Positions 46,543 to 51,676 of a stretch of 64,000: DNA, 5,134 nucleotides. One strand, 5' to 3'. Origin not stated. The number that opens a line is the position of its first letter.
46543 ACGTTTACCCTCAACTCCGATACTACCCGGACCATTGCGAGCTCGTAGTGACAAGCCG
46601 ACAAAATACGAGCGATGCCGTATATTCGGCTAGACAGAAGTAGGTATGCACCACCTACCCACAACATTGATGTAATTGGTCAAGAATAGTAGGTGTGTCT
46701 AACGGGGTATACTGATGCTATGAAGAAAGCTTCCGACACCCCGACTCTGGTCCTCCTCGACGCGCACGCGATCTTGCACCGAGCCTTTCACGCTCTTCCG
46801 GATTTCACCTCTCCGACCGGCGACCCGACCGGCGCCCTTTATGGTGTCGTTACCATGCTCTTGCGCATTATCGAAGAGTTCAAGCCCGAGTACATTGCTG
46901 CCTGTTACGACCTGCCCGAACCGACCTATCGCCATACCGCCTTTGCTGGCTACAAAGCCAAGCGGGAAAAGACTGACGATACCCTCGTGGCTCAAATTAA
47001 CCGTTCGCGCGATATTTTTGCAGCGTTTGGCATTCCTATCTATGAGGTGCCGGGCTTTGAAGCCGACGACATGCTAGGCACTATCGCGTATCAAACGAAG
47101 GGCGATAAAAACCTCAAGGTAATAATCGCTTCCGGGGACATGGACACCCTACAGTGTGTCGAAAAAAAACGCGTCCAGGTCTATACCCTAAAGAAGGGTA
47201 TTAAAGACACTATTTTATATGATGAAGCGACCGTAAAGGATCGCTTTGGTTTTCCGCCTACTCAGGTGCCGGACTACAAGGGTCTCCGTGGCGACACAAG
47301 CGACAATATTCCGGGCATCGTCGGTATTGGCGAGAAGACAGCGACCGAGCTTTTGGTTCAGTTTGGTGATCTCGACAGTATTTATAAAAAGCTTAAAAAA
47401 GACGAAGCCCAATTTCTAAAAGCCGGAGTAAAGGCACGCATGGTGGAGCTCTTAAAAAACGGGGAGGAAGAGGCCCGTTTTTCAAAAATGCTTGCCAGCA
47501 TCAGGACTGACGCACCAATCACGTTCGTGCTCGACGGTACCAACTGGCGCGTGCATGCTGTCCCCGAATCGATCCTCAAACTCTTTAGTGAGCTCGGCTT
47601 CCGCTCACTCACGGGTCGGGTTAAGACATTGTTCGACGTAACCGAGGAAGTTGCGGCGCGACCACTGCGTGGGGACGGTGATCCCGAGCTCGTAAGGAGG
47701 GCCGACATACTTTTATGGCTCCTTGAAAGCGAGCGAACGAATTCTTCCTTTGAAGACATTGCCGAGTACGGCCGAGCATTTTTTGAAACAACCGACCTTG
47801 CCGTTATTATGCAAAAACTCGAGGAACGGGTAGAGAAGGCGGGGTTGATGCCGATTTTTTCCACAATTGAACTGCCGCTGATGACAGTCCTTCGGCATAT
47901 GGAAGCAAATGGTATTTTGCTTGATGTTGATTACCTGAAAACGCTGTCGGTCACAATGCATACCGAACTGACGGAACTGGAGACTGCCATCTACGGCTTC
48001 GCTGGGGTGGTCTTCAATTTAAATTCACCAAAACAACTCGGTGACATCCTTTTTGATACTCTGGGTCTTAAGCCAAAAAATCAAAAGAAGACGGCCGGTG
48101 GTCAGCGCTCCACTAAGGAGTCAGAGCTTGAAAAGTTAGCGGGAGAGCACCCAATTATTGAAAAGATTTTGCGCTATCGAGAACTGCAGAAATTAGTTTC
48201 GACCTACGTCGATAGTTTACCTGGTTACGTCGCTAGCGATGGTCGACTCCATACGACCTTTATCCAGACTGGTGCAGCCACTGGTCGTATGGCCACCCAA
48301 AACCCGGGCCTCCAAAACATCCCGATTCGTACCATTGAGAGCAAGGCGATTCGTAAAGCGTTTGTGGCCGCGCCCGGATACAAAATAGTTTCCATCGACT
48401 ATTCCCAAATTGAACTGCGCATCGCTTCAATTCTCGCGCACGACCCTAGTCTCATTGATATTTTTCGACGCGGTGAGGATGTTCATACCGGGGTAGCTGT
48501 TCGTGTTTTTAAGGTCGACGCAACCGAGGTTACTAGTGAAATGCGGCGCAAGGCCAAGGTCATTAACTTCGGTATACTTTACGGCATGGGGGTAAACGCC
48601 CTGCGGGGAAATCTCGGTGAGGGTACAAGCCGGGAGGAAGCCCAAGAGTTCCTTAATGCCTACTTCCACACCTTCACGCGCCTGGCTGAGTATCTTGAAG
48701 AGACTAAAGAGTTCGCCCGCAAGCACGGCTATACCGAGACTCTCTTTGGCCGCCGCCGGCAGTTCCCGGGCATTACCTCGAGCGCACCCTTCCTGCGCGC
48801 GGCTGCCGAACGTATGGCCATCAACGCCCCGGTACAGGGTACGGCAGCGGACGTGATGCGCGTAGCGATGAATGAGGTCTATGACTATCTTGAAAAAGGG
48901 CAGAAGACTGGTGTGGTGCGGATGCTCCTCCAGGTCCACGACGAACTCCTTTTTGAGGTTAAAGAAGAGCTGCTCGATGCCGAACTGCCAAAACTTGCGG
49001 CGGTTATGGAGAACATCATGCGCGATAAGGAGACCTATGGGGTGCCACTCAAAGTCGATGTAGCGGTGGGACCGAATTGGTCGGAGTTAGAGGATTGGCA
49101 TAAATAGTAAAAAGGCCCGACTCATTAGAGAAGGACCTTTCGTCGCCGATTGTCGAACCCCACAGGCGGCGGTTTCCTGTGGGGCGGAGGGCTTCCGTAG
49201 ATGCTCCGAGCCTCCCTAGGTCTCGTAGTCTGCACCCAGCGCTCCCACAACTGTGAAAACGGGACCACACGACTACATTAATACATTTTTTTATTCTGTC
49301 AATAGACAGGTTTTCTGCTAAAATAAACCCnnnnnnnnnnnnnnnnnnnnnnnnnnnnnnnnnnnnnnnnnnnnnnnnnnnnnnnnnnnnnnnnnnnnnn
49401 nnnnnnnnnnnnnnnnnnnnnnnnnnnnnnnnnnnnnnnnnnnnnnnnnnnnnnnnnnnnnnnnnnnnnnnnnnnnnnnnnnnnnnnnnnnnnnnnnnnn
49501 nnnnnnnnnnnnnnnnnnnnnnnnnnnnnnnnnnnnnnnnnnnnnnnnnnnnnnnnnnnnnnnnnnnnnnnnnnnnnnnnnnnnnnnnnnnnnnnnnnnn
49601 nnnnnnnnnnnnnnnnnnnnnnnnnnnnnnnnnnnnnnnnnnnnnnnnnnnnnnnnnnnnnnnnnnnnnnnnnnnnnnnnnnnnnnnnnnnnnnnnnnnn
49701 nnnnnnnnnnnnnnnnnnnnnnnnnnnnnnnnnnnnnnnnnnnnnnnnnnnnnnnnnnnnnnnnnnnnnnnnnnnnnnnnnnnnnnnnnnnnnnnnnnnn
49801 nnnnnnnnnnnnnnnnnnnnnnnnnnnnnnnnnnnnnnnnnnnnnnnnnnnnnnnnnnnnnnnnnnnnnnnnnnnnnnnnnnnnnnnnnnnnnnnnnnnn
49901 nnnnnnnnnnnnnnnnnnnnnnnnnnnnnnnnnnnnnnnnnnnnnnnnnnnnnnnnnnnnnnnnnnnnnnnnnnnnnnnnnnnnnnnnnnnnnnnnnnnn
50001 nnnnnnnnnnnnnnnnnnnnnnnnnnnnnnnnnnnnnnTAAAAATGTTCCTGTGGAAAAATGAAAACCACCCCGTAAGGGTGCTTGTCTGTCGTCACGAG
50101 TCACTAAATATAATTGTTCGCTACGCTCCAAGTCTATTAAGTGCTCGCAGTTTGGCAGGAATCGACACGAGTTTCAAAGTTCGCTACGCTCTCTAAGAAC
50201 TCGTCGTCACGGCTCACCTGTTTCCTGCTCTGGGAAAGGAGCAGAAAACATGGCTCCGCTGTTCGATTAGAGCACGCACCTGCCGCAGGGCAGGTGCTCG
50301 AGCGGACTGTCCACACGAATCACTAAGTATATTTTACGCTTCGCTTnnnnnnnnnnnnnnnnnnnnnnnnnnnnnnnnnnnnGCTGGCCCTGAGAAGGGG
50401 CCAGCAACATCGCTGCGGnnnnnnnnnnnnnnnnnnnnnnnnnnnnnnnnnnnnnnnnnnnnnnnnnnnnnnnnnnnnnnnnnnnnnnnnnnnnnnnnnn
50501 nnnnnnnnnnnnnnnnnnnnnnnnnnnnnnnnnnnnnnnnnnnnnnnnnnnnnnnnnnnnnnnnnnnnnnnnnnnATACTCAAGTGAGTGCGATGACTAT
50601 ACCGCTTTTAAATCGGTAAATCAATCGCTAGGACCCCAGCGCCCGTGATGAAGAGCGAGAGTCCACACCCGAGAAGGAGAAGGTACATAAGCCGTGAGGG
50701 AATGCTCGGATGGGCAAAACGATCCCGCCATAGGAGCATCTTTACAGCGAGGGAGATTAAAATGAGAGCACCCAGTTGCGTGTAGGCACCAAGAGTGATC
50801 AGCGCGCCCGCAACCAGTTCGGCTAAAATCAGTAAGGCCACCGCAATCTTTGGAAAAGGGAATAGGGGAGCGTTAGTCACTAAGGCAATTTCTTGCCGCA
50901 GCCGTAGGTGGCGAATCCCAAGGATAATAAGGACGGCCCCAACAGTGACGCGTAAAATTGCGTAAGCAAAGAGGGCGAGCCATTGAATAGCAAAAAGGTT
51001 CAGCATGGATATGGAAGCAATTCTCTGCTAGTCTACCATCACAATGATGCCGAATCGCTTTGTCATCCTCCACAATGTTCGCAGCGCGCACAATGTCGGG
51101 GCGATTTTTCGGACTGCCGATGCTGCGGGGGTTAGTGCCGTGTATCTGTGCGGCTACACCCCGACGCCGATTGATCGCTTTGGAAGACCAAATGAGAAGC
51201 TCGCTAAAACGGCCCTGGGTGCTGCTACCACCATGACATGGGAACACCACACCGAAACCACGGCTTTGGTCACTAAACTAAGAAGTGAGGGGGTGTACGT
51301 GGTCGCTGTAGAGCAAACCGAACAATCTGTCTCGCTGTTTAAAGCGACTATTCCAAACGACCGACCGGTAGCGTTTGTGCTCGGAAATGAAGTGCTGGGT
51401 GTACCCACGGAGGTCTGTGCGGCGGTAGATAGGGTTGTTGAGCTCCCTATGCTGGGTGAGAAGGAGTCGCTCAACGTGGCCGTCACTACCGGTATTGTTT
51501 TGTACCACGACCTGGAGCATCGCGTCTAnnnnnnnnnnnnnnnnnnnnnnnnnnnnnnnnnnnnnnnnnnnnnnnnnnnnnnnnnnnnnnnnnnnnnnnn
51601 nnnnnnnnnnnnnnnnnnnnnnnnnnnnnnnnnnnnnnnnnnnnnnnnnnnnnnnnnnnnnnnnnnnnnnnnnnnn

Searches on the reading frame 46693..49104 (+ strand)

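Call 59: search_protein_families(library=pfam, proteins=[window:46693-49104:+], max_evalue=0.0001)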
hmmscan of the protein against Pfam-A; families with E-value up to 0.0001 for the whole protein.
window:46693-49104:+ (804 aa): 3 families
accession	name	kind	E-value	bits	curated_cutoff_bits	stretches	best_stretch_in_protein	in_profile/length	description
PF00476.26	DNA_pol_A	-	3.4e-136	454.6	34.3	1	413-798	2-381/381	DNA polymerase family A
PF02739.22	5_3_exonuc_N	-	2.7e-49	167.5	34.3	1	18-186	1-164/164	5'-3' exonuclease, N-terminal resolvase-like domain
PF01367.25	5_3_exonuc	-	1e-26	93.7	40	1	188-285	2-91/97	5'-3' exonuclease, C-terminal SAM fold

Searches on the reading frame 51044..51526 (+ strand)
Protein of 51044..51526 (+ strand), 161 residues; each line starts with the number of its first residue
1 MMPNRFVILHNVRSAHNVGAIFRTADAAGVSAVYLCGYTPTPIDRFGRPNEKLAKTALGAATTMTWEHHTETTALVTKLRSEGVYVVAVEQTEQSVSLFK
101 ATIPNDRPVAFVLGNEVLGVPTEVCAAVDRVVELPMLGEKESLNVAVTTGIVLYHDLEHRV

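Call 59: search_protein_families(library=pfam, proteins=[window:51044-51526:+], max_evalue=0.0001)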
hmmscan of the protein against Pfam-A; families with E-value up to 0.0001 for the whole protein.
window:51044-51526:+ (161 aa): 1 family
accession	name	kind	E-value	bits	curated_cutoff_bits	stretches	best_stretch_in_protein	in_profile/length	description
PF00588.24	SpoU_methylase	-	3.9e-33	115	29.7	1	6-154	3-142/142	SpoU rRNA Methylase family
